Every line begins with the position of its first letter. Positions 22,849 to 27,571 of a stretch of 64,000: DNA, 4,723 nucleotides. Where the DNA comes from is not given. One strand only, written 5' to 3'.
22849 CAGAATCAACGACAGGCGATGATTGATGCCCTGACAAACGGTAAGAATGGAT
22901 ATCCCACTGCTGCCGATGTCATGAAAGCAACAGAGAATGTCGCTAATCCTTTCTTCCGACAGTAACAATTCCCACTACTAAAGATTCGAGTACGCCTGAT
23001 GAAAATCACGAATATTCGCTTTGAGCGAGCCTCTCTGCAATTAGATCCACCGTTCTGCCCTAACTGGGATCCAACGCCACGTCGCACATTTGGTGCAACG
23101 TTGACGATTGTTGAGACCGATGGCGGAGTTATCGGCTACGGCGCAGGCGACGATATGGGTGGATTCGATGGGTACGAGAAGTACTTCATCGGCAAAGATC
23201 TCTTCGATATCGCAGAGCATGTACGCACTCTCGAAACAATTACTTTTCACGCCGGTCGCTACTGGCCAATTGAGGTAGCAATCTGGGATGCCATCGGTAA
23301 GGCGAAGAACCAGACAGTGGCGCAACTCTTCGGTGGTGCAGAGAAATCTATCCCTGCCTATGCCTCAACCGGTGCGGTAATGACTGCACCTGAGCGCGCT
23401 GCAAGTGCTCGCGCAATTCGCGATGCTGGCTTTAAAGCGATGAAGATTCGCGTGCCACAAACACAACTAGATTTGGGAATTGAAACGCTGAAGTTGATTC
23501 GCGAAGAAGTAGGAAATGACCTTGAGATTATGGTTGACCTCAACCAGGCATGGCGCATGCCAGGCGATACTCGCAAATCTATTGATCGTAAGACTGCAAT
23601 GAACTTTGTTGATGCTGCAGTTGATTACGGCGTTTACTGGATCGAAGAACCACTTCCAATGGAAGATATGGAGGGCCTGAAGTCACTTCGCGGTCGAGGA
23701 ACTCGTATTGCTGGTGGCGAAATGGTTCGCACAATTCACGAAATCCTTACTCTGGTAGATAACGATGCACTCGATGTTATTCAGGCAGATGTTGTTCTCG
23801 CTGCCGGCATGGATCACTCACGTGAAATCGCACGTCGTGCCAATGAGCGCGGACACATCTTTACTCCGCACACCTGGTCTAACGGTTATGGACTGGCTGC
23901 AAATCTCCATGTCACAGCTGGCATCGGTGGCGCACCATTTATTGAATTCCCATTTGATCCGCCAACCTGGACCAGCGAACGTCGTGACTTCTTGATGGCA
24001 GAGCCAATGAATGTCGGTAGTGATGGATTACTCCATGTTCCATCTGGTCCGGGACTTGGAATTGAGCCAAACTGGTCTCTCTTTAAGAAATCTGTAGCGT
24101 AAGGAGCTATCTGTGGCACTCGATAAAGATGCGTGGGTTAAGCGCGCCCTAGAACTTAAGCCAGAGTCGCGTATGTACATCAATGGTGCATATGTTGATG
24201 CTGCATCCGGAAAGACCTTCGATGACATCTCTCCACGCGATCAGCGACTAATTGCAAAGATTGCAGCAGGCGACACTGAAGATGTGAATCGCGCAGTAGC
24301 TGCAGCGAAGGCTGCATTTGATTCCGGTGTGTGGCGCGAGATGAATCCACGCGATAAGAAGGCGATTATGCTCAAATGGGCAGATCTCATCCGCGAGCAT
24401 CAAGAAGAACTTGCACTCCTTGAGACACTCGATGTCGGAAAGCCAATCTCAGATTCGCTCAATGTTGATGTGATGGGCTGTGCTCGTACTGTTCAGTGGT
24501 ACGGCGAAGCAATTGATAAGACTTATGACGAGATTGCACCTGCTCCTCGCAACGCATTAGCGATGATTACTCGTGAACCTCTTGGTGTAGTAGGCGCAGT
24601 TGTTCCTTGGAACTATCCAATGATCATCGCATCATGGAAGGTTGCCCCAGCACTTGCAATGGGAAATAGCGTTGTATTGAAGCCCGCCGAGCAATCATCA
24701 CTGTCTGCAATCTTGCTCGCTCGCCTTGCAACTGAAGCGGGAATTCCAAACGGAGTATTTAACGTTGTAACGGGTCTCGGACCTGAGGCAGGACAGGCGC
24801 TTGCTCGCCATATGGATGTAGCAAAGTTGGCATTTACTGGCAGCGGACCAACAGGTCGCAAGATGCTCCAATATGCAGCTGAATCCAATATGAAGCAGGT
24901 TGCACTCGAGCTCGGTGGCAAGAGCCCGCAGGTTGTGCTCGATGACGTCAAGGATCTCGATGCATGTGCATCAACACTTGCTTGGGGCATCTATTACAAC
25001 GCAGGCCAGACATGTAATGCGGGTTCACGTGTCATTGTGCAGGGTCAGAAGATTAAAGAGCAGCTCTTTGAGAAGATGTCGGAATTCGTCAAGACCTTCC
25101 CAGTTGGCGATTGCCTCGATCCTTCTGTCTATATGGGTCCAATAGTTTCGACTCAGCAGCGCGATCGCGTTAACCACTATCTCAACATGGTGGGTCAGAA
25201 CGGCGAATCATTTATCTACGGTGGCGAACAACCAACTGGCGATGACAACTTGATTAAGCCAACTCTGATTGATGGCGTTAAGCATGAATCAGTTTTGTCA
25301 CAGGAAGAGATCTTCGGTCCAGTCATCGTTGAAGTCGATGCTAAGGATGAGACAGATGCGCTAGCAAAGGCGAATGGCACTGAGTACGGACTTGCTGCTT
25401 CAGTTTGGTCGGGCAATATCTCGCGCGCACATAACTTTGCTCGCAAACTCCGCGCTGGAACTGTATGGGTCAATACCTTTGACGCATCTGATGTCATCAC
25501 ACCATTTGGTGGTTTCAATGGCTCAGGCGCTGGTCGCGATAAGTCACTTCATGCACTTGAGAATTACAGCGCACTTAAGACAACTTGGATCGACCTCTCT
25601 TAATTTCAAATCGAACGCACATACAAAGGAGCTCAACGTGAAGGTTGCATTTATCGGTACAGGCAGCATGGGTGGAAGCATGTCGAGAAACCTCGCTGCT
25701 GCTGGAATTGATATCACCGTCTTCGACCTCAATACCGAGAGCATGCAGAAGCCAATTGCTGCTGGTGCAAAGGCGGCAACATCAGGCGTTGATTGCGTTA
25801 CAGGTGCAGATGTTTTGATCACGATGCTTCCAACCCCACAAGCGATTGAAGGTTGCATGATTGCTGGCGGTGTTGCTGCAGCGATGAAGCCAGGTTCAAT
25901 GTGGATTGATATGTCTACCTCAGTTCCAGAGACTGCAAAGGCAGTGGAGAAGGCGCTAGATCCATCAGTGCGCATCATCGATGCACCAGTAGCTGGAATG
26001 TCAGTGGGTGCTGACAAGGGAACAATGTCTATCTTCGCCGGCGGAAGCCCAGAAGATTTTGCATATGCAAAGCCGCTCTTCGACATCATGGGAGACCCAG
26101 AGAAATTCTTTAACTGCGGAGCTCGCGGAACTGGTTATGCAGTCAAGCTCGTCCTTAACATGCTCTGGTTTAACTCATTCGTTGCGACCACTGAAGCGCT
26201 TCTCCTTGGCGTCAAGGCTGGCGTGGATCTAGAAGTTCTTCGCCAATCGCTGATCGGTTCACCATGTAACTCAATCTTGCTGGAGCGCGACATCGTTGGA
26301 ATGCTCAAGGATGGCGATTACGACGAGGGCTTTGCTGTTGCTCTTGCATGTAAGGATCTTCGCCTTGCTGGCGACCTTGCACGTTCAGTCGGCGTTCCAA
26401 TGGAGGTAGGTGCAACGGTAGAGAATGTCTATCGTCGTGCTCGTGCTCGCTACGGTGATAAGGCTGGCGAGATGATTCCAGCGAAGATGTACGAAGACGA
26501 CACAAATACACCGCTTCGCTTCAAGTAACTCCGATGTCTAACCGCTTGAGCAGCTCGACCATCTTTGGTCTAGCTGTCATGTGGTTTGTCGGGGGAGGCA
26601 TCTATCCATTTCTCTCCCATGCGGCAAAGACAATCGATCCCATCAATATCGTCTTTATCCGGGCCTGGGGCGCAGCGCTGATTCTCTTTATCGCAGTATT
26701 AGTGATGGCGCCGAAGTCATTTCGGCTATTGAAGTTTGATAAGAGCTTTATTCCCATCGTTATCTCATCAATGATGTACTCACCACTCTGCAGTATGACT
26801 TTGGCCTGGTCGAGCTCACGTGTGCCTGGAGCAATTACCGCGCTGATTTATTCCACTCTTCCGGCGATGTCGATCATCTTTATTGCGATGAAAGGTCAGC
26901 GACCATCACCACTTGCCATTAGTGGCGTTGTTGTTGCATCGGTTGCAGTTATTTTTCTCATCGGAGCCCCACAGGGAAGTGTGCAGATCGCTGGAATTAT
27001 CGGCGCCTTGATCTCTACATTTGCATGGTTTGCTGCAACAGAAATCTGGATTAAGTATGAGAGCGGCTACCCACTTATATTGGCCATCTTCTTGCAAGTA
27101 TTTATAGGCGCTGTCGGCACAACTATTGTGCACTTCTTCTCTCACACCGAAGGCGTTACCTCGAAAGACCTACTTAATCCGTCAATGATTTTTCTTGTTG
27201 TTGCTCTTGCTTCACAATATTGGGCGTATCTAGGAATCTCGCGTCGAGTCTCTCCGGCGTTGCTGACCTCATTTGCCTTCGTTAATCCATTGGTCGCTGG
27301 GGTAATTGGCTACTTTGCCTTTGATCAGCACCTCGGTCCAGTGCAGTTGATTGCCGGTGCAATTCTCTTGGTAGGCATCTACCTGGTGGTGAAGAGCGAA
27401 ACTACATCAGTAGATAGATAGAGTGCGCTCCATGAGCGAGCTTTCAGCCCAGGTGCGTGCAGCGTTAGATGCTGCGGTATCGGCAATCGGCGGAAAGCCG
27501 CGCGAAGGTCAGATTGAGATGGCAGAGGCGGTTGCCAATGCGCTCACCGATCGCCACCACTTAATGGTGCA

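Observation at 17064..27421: Uncharacterised catabolic cluster built around an orphan Fae homologue and a betaine-type ABC importer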

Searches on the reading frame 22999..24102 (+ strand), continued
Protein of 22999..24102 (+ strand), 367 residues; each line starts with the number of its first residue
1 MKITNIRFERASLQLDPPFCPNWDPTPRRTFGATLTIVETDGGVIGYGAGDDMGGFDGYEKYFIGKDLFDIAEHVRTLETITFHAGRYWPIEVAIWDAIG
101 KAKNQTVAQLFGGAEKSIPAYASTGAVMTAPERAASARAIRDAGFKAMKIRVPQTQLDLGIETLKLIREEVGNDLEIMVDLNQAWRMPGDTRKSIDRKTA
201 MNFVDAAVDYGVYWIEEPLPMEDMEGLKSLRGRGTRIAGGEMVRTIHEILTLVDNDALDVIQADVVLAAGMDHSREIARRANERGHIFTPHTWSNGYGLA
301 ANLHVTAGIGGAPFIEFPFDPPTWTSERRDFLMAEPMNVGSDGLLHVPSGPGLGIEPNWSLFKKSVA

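Call 76: find_encoding_contigs(protein=P0236, flank=8000, max_places=1)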
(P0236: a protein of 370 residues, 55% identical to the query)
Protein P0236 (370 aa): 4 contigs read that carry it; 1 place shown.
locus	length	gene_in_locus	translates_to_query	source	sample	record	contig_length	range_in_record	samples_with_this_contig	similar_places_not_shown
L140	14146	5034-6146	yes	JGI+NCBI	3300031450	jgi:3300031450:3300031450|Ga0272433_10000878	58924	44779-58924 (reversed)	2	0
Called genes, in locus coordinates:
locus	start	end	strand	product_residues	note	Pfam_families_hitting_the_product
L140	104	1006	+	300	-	PF00795:CN_hydrolase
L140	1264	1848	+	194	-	PF00528:BPD_transp_1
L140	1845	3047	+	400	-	PF00005:ABC_tran, PF00004:AAA (faint), PF13173:AAA_14 (faint), PF13304:AAA_21 (faint), PF00571:CBS (faint)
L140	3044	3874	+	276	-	PF00528:BPD_transp_1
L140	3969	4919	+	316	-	PF04069:OpuAC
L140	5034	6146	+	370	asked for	PF13378:MR_MLE_C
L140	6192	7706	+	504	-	PF00171:Aldedh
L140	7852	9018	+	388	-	PF00465:Fe-ADH, PF13685:Fe-ADH_2, PF25137:ADH_Fe_C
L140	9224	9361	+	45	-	-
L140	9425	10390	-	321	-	PF00126:HTH_1, PF03466:LysR_substrate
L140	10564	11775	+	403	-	PF01571:GCV_T, PF08669:GCV_T_C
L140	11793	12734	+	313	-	PF02219:MTHFR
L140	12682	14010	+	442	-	PF01946:Thi4 (weak), PF01266:DAO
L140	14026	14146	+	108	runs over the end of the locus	PF04267:SoxD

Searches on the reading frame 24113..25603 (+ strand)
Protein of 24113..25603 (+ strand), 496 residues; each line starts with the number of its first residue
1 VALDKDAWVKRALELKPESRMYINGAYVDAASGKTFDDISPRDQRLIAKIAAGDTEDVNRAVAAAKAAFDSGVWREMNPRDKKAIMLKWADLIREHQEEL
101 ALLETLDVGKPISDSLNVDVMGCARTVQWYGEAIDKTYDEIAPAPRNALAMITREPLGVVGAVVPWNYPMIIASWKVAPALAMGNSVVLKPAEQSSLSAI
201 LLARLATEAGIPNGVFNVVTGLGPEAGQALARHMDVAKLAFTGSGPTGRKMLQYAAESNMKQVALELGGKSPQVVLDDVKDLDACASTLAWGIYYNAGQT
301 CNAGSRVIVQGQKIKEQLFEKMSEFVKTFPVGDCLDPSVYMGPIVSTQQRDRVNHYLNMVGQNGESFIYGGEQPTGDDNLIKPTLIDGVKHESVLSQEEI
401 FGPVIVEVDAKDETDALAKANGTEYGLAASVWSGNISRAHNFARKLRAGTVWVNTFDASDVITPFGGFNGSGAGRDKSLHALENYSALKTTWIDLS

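Call 3: search_protein_families(library=pfam, proteins=[window:24113-25603:+])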
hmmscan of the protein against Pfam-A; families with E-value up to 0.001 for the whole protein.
window:24113-25603:+ (496 aa): 1 family
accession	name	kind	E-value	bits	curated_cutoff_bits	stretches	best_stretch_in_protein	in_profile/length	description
PF00171.27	Aldedh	-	1.3e-158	528.8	23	1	27-490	1-460/461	Aldehyde dehydrogenase family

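Call 4: search_protein_families(library=ncbifam, proteins=[window:24113-25603:+])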
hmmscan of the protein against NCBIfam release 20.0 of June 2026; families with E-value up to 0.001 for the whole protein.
window:24113-25603:+ (496 aa): 43 families (the best 25 are shown)
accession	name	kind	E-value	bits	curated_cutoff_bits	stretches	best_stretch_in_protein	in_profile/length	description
NF007352.0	PRK09847.1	equivalog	2.7e-170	567.2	850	1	7-495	8-493/495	aldehyde dehydrogenase PuuC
TIGR01804.1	BADH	equivalog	2.6e-144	481.2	668.6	1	22-489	1-467/467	betaine-aldehyde dehydrogenase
NF009725.0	PRK13252.1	equivalog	7.7e-137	456.7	593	1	17-495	5-481/488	betaine-aldehyde dehydrogenase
NF045735.1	PaDhStyDPseudo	equivalog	5.1e-133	444.2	850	1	19-491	3-479/483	phenylacetaldehyde dehydrogenase StyD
TIGR02299.1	HpaE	equivalog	1.8e-131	439.1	638.35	1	21-493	3-476/488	5-carboxymethyl-2-hydroxymuconate semialdehyde dehydrogenase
NF010000.0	PRK13473.1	subfamily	1.1e-128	429.9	615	1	19-490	3-469/475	aminobutyraldehyde dehydrogenase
NF045736.1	PaDhStyDRhodo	equivalog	2.1e-127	425.6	800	1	19-479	3-463/479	phenylacetaldehyde dehydrogenase StyD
TIGR03216.1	OH_muco_semi_DH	equivalog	9.3e-116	387.3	693.25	1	20-493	2-479/481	2-hydroxymuconic semialdehyde dehydrogenase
NF050026.1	AcaldDHExaC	equivalog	3.2e-114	382.3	900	1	13-491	10-491/503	acetaldehyde dehydrogenase ExaC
NF042993.1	AlphKGSA_gudD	equivalog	4.5e-104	348.9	770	1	21-493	6-480/481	alpha-ketoglutaric semialdehyde dehydrogenase GucD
TIGR01780.1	SSADH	subfamily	8.3e-103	344.6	646.35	1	45-489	8-448/448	succinate-semialdehyde dehydrogenase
NF040648.1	lactal_redase_Meth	equivalog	1.7e-97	327.4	650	1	21-492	1-461/463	lactaldehyde dehydrogenase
TIGR03374.1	ABALDH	equivalog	2.6e-97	326.6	909.3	1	20-489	3-467/472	aminobutyraldehyde dehydrogenase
NF006916.0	PRK09407.1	equivalog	4.8e-96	322.4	521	1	27-490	27-489/526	succinic semialdehyde dehydrogenase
NF008415.0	PRK11241.1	equivalog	1.6e-95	320.6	828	1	20-492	12-479/482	NADP-dependent succinate-semialdehyde dehydrogenase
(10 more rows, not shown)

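Call 79: search_solved_structures(query=window:24113-25603:+, max_evalue=1e-100)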
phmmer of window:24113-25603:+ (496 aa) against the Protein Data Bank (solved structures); distinct sequences matched with E-value up to 1e-100: 66 (the best 60 are shown).
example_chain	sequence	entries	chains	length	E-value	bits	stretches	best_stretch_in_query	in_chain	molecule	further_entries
5iuu_A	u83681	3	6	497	5.1e-159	533.5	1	4-495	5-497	Aldehyde dehydrogenase family protein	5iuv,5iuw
6b4r_A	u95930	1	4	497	1.1e-158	532.5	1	4-495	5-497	KauB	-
7jso_A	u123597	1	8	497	1.3e-157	528.9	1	4-495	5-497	Aldehyde dehydrogenase family protein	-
4lih_A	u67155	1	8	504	3.3e-156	524.3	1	7-495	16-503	Gamma-glutamyl-gamma-aminobutyraldehyde dehydrogenase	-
7uyy_A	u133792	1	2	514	3.2e-139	468.2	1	10-496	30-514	Aldehyde dehydrogenase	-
5gt6_A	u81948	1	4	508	1.3e-124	420.1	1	15-495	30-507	Betaine-aldehyde dehydrogenase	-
5gtk_A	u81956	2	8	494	1.4e-124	420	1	15-495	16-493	Betaine-aldehyde dehydrogenase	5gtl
4qf6_A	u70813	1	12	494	7.1e-124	417.7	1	15-495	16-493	Aldehyde dehydrogenase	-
4qet_A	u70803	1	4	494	1.3e-123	416.8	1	15-495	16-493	Aldehyde dehydrogenase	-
4pxl_A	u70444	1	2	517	6.1e-123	414.6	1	19-491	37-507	Cytosolic aldehyde dehydrogenase RF2C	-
4go4_A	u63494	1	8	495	7e-122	411.1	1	19-495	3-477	Putative gamma-hydroxymuconic semialdehyde dehydrogenase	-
4go3_A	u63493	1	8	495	7.3e-122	411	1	19-495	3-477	Putative gamma-hydroxymuconic semialdehyde dehydrogenase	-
4pz2_A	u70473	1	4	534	2.9e-121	409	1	19-491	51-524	ZmALDH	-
4o6r_A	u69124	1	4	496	1e-113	384.2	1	18-495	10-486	Aldehyde Dehydrogenase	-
4o5h_A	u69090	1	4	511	6.6e-112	378.2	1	11-492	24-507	Phenylacetaldehyde dehydrogenase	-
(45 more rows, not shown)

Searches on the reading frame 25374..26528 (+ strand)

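Call 3: search_protein_families(library=pfam, proteins=[window:25374-26528:+])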
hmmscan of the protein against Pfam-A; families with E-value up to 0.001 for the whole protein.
window:25374-26528:+ (384 aa): 6 families
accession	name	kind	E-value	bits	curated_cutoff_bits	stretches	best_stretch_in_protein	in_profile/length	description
PF03446.21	NAD_binding_2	-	1.2e-39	136.3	21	1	90-244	1-155/161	NAD binding domain of 6-phosphogluconate dehydrogenase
PF14833.11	NAD_binding_11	-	2.1e-29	102.7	30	1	252-367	1-116/122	NAD-binding of NADP-dependent 3-hydroxyisobutyrate dehydrogenase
PF03807.23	F420_oxidored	-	3.1e-07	31.3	21.6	1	90-158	1-73/94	NADP oxidoreductase coenzyme F420-dependent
PF02826.25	2-Hacid_dh_C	-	2.1e-05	24.4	25.1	1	82-193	29-139/178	D-isomer specific 2-hydroxyacid dehydrogenase, NAD binding domain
PF02737.24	3HCDH_N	-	0.00012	22.5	22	1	90-131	1-42/180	3-hydroxyacyl-CoA dehydrogenase, NAD binding domain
PF07991.19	KARI_N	-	0.00039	20.5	20.6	1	89-155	5-71/165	Acetohydroxy acid isomeroreductase, NADPH-binding domain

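Call 4: search_protein_families(library=ncbifam, proteins=[window:25374-26528:+])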
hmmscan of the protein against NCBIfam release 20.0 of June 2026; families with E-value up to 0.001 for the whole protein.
window:25374-26528:+ (384 aa): 15 families
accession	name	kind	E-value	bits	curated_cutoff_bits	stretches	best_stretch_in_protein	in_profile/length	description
TIGR01692.1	HIBADH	equivalog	1.3e-53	182.2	291.6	1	93-358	1-272/288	3-hydroxyisobutyrate dehydrogenase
TIGR01505.1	tartro_sem_red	equivalog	1.3e-51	175.6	340.75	1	90-361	1-271/291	2-hydroxy-3-oxopropionate reductase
NF008592.0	PRK11559.1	equivalog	8.3e-49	166.4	397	1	89-363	3-276/296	2-hydroxy-3-oxopropionate reductase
NF012005.0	PRK15461.1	equivalog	1.6e-47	162.1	348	1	90-359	3-272/298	sulfolactaldehyde 3-reductase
NF043037.1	ThreonDh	equivalog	1.4e-41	142.8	350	1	89-358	3-272/297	L-threonate dehydrogenase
NF011633.0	PRK15059.1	equivalog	1.4e-32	113.1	451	1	90-361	2-271/292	2-hydroxy-3-oxopropionate reductase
NF007161.0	PRK09599.1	subfamily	5.5e-17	61.9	271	1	90-276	2-191/302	NADP-dependent phosphogluconate dehydrogenase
TIGR00872.1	gnd_rel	equivalog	3.4e-13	49.5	297.2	1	90-318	2-234/299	phosphogluconate dehydrogenase (NAD(+)-dependent, decarboxylating)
NF006765.0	PRK09287.1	equivalog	1.3e-08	34.2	413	1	89-267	4-192/476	NADP-dependent phosphogluconate dehydrogenase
TIGR00873.1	gnd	equivalog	8.3e-07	28.2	426.7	1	91-270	2-191/467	decarboxylating NADP(+)-dependent phosphogluconate dehydrogenase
NF005694.0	PRK07502.1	equivalog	1e-06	28.3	409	1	89-222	7-143/310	prephenate/arogenate dehydrogenase family protein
NF006409.0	PRK08655.1-3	equivalog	3.2e-05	23.6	310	1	94-221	6-131/290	prephenate dehydrogenase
NF042925.1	FHMPC_DH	equivalog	0.00014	21.3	500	1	90-130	2-42/304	5-formyl-3-hydroxy-2-methylpyridine 4-carboxylate 5-dehydrogenase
NF004017.0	PRK05479.1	equivalog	0.00043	19.1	336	1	88-172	17-99/337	ketol-acid reductoisomerase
NF004474.0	PRK05808.1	subfamily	0.00044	19.6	408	1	90-132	5-47/283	3-hydroxybutyryl-CoA dehydrogenase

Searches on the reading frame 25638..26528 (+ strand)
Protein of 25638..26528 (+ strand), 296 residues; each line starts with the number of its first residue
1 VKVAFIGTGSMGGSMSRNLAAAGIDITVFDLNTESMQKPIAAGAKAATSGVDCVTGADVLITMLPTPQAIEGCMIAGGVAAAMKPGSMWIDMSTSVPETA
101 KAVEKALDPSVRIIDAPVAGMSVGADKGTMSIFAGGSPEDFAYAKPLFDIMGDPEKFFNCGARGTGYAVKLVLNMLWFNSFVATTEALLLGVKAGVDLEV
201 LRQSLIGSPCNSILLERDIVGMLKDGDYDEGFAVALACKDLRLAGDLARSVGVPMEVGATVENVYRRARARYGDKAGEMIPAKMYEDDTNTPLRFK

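Call 63: search_solved_structures(query=window:25638-26528:+, show_alignments=2)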
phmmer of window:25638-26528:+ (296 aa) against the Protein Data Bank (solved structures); distinct sequences matched with E-value up to 0.001: 52.
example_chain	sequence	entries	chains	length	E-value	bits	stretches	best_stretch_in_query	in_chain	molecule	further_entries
3q3c_A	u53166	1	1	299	6.3e-40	140.7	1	2-268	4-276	Probable 3-hydroxyisobutyrate dehydrogenase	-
3obb_A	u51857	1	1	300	6.4e-40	140.7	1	2-268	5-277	Probable 3-hydroxyisobutyrate dehydrogenase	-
2gf2_A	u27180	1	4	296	1.6e-37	132.8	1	1-271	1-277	3-hydroxyisobutyrate dehydrogenase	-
3cky_A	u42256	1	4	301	1.8e-37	132.7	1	2-272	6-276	2-hydroxymethyl glutarate dehydrogenase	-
2i9p_A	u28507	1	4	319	2e-37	132.5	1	1-271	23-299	3-hydroxyisobutyrate dehydrogenase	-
1vpd_A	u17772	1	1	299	8.6e-35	123.9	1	1-270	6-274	TARTRONATE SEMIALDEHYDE REDUCTASE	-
4dll_A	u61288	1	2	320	4.9e-34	121.4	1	2-266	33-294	2-hydroxy-3-oxopropionate reductase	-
3pdu_A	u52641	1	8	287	6.9e-34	120.9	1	4-271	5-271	3-hydroxyisobutyrate dehydrogenase family protein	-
9rb2_A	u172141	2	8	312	2.6e-32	115.8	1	2-272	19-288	Probable oxidoreductase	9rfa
1yb4_A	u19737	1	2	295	3.5e-31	112.1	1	1-275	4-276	tartronic semialdehyde reductase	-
9k2j_A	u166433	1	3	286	5.9e-31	111.3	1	1-270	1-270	3-hydroxyisobutyrate dehydrogenase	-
3pef_A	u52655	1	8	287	6.2e-31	111.3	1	2-276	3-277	6-phosphogluconate dehydrogenase, NAD-binding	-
6sm7_A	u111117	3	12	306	6.6e-31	111.2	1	3-271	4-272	3-sulfolactaldehyde reductase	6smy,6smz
5y8g_A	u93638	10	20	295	4e-30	108.6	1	3-274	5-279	Probable 3-hydroxyisobutyrate dehydrogenase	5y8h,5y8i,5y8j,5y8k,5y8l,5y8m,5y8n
3w6u_A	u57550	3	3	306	3e-29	105.7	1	1-267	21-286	6-phosphogluconate dehydrogenase, NAD-binding protein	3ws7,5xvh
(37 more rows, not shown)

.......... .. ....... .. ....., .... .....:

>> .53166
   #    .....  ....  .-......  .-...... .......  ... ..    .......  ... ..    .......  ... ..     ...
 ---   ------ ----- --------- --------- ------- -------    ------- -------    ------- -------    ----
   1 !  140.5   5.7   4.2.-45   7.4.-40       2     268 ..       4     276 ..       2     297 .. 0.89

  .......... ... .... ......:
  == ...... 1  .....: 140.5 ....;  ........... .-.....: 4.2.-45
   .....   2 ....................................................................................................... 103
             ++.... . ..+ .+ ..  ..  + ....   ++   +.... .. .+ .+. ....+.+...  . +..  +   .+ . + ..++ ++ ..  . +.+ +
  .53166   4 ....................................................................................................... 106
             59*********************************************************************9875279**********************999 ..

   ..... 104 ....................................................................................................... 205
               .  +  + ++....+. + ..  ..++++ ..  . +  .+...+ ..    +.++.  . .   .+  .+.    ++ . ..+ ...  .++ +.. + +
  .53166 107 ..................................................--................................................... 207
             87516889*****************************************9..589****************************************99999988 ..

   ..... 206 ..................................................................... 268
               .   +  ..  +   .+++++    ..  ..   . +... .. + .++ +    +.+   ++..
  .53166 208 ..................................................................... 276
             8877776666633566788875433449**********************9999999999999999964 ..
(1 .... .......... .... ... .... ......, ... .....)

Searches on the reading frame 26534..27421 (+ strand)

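Call 5: search_protein_families(library=pfam, proteins=[window:26534-27421:+])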
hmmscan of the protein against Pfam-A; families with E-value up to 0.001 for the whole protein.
window:26534-27421:+ (295 aa): 1 family
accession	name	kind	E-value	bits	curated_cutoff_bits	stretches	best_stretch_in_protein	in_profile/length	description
PF00892.27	EamA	-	4.4e-12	46.9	28.2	2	12-143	6-134/135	EamA-like transporter family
